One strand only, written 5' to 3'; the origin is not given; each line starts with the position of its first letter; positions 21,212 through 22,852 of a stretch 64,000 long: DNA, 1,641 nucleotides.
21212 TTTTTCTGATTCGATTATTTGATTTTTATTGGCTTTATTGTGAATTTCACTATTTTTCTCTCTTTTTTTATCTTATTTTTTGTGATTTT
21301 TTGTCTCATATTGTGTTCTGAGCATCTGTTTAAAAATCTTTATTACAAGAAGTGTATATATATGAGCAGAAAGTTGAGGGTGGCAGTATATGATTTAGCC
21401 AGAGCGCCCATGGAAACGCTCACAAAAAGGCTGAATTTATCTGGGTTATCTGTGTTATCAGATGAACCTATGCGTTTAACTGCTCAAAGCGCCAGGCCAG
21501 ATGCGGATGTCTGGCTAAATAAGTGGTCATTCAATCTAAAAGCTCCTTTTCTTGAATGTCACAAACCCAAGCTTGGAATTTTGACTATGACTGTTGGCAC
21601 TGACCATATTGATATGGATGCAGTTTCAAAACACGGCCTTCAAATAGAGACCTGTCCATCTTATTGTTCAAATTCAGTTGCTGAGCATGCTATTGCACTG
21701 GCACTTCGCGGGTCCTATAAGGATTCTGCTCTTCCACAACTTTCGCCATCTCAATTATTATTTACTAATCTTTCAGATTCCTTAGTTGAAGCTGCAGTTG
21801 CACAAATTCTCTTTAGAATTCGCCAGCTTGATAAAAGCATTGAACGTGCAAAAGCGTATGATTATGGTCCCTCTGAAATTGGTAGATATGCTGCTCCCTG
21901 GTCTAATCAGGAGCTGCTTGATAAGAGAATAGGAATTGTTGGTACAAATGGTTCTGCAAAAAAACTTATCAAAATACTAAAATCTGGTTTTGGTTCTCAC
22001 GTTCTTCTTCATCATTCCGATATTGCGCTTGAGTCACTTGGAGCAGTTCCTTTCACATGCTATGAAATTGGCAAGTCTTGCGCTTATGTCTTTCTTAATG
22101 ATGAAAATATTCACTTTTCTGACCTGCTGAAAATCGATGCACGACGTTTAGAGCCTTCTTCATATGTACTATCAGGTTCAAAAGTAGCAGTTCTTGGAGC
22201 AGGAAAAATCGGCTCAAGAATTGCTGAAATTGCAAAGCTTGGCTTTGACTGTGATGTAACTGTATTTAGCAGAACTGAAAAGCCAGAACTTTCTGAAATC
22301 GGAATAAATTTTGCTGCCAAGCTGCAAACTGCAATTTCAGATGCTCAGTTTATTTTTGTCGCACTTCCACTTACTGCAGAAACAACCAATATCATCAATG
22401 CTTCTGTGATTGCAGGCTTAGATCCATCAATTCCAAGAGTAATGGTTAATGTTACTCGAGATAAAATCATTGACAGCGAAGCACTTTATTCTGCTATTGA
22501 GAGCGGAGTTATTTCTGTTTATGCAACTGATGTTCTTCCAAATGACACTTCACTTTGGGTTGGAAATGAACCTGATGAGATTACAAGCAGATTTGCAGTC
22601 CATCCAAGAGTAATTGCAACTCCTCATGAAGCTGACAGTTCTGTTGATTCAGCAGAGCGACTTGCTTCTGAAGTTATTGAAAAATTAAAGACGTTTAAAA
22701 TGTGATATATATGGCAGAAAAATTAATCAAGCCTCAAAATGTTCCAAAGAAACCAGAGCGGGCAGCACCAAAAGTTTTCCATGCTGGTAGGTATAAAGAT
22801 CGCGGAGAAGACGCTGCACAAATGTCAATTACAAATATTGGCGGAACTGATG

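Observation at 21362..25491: PLP aminotransferase fused to a C-terminal receiver domain, coupled to an atypical 2-hydroxyacid dehydrogenase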

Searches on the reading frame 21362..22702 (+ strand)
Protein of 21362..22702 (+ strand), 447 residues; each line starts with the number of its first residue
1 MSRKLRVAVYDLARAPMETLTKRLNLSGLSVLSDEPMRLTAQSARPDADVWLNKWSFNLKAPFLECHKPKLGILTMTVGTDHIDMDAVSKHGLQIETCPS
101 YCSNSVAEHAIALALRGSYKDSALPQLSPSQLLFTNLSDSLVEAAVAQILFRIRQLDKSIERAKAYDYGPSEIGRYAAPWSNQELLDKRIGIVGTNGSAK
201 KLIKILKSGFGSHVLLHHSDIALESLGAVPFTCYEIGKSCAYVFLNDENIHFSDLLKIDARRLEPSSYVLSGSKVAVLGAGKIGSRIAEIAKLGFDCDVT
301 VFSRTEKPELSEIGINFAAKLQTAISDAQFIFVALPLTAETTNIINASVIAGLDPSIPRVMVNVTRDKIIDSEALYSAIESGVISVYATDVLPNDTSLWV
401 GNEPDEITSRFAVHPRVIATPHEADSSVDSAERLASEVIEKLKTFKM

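Call 3: search_protein_families(library=pfam, proteins=[window:21362-22702:+], max_evalue=0.1)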
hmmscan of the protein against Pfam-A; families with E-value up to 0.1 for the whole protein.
window:21362-22702:+ (447 aa): 9 families
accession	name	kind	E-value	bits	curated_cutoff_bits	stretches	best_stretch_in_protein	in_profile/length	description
PF02826.25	2-Hacid_dh_C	-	3.8e-36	124.5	25.1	2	265-423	29-177/178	D-isomer specific 2-hydroxyacid dehydrogenase, NAD binding domain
PF00389.36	2-Hacid_dh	-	1e-10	41.9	24.6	1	40-445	32-123/134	D-isomer specific 2-hydroxyacid dehydrogenase, catalytic domain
PF03446.21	NAD_binding_2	-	0.00062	20.3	21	1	274-368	1-96/161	NAD binding domain of 6-phosphogluconate dehydrogenase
PF03807.23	F420_oxidored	-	0.001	20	21.6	1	274-338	1-70/94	NADP oxidoreductase coenzyme F420-dependent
PF00070.33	Pyr_redox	-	0.0034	18.3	22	1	274-327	1-52/82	Pyridine nucleotide-disulphide oxidoreductase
PF03435.24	Sacchrp_dh_NADP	-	0.0054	17.5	25.1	1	275-310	1-39/129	Saccharopine dehydrogenase NADP binding domain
PF13241.12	NAD_binding_7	-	0.017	16.1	22.1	1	270-347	5-81/104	Putative NAD(P)-binding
PF01488.26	Shikimate_DH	-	0.048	14.2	24.3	0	270-353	10-98/138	Shikimate / quinate 5-dehydrogenase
PF02737.24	3HCDH_N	-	0.079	13.3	22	0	274-306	1-32/180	3-hydroxyacyl-CoA dehydrogenase, NAD binding domain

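Call 4: search_protein_families(library=ncbifam, proteins=[window:21362-22702:+], max_evalue=0.1)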
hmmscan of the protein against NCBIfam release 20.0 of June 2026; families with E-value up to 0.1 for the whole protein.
window:21362-22702:+ (447 aa): 32 families (the best 25 are shown)
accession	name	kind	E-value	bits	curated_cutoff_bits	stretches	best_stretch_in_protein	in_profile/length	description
TIGR01327.1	PGDH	equivalog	1.8e-27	96.3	454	2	270-443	136-298/525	phosphoglycerate dehydrogenase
NF009714.1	PRK13243.1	equivalog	5.4e-27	95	455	2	268-446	146-313/332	glyoxylate reductase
NF006374.0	PRK08605.1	subfamily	1.5e-25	90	356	2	267-427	141-303/332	D-lactate dehydrogenase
NF005069.0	PRK06487.1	equivalog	5e-24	84.9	448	2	270-446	149-311/320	2-hydroxyacid dehydrogenase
NF006263.0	PRK08410.1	equivalog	5.2e-24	85.2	389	2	269-445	142-306/311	D-2-hydroxyacid dehydrogenase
NF041369.1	Dhydh_Halo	equivalog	1.7e-21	76.7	400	1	266-443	126-292/305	D-2-hydroxyacid dehydrogenase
NF005750.0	PRK07574.1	equivalog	6.4e-21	74.8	329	2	266-444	186-355/386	NAD-dependent formate dehydrogenase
NF008759.0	PRK11790.1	equivalog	8.1e-21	74.2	404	1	267-445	147-316/410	phosphoglycerate dehydrogenase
NF000492.1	vanH_gen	exception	1.3e-20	73.7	540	3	269-425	138-290/312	D-lactate dehydrogenase VanH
NF005027.0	PRK06436.1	equivalog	1.4e-20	73.7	261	1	243-445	100-279/303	2-hydroxyacid dehydrogenase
NF011938.0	PRK15409.1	equivalog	2e-20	73.1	492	2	274-430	147-293/324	glyoxylate/hydroxypyruvate reductase GhrB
NF005387.0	PRK06932.1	equivalog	1.2e-18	67.2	492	2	271-445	146-309/314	2-hydroxyacid dehydrogenase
NF001309.0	PRK00257.1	equivalog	1.9e-17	63.3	434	2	270-444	114-276/379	4-phosphoerythronate dehydrogenase PdxB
NF000371.1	vanH_Agroup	exception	1.2e-15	57.5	700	1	266-424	140-294/322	VanH-A/VanH-Pt family D-lactate dehydrogenase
NF009127.0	PRK12480.1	equivalog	1.7e-15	56.9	579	2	274-430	148-304/330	D-lactate dehydrogenase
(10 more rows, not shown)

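Call 23: find_homologous_proteins(query=window:21362-22702:+)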
Query window:21362-22702:+ (447 aa): 353 proteins with E <= 0.001 among 8000 candidates; the best 120 are listed.
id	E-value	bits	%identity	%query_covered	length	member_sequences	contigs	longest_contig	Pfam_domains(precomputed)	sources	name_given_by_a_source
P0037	3.5e-291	983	100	100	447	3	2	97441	PF00389.37,PF02826.26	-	-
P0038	1.6e-255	866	90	99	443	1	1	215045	PF00389.37,PF02826.26,PF03807.24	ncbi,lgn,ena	-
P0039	7.9e-213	725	76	100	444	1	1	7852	PF00389.37,PF02826.26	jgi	-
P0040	2.4e-207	707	75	100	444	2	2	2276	PF00070.34,PF00389.37,PF02826.26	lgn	-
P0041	2.3e-110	387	45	100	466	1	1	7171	PF00389.37,PF02826.26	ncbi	-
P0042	3.1e-110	387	46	99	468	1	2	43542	PF03446.22,PF00389.37,PF02826.26,PF03807.24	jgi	jgi:lactate dehydrogenase-like 2-hydroxyacid dehydrogenase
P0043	5.7e-105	370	45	99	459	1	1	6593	PF02254.25,PF00389.37,PF02826.26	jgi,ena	-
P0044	2.1e-103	364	42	98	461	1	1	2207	PF00389.37,PF02826.26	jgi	jgi:lactate dehydrogenase-like 2-hydroxyacid dehydrogenase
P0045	3.3e-98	347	47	85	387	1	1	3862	PF00389.37,PF02826.26,PF03807.24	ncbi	ncbi:MAG: NAD(P)-dependent oxidoreductase, partial [Candidatus Micrarchaeota archaeon]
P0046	7.8e-97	343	42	98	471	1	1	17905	PF00389.37,PF02826.26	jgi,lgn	jgi:lactate dehydrogenase-like 2-hydroxyacid dehydrogenase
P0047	4.1e-96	340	44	100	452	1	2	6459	PF00389.37,PF02826.26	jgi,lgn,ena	-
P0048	3.4e-95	337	45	87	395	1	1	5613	PF03446.22,PF00389.37,PF02826.26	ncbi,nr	ncbi:MAG: NAD(P)-dependent oxidoreductase, partial [Candidatus ainarchaeum sp.]|nr:NAD(P)-dependent 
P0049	4.6e-92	327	42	99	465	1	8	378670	PF00389.37,PF02826.26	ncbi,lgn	-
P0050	1.6e-86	309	39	99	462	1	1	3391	PF00389.37,PF02826.26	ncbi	-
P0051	1.7e-19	88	30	40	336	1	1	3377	PF00389.37,PF02826.26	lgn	-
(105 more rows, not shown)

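Call 25: find_encoding_contigs(protein=P0038, flank=8000, max_places=3)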
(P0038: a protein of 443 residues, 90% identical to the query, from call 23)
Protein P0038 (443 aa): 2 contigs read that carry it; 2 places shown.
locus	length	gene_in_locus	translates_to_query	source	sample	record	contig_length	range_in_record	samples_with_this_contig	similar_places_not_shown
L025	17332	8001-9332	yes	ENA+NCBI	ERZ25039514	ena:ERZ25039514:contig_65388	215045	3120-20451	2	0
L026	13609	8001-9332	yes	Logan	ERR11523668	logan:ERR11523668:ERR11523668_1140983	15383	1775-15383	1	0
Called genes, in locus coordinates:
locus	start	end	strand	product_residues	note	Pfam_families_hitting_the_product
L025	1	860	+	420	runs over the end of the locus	PF00919:UPF0004, PF04055:Radical_SAM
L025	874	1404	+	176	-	PF13207:AAA_17, PF13238:AAA_18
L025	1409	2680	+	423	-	PF02403:Seryl_tRNA_N, PF00587:tRNA-synt_2b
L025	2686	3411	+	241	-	-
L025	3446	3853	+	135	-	-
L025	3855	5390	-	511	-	-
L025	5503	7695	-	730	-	PF00009:GTP_EFTU, PF22042:EF-G_D2, PF03144:GTP_EFTU_D2, PF14492:EFG_III, PF03764:EFG_IV, PF00679:EFG_C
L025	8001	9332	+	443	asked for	PF00389:2-Hacid_dh, PF03807:F420_oxidored (faint), PF02826:2-Hacid_dh_C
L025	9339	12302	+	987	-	PF00155:Aminotran_1_2, PF00072:Response_reg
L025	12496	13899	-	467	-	-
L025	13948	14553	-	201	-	PF00177:Ribosomal_S7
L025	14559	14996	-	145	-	PF00164:Ribosom_S12_S23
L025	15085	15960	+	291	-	-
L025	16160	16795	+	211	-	-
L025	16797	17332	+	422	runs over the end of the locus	PF00501:AMP-binding, PF27533:CapK_C (weak)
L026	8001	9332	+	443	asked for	PF00389:2-Hacid_dh, PF03807:F420_oxidored (faint), PF02826:2-Hacid_dh_C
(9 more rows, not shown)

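Call 43: search_protein_families(library=pfam, max_evalue=10, proteins=[L025:11550-12000:+])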
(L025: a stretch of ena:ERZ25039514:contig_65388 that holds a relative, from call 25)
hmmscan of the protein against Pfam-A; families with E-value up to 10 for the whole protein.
L025:11550-12000:+ (150 aa): 1 family
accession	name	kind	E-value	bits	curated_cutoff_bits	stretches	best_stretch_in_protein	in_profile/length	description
PF25679.1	DUF7947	-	0.031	14.8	27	1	105-148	26-68/79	Family of unknown function (DUF7947)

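Call 78: find_homologous_proteins(query=L025:9339-12299:+, region=500-987)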
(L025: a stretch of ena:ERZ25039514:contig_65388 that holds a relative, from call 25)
Query L025:9339-12299:+, residues 500-987 (488 aa): 5 proteins with E <= 0.001 among 8000 candidates.
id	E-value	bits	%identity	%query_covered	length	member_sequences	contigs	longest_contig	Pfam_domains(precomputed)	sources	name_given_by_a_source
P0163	0.0e+0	1073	100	100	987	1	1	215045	PF00155.28,PF00072.31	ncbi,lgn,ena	-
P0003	1.2e-29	122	37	49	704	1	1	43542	PF00155.28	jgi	jgi:aspartate/methionine/tyrosine aminotransferase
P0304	1.9e-6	45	35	23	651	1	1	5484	PF13426.14,PF13188.14,PF08448.17,PF02518.32,PF00512.32,PF00989.32,PF00072.31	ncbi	-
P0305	3.6e-6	44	33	25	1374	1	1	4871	PF08447.19,PF13426.14,PF00497.26,PF13188.14,PF13185.13,PF08448.17,PF02518.32,PF00989.32,PF00072.31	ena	-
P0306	4.5e-6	44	31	22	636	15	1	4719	PF08447.19,PF13426.14,PF08448.17,PF02518.32,PF00512.32,PF00989.32,PF13589.13,PF00072.31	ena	-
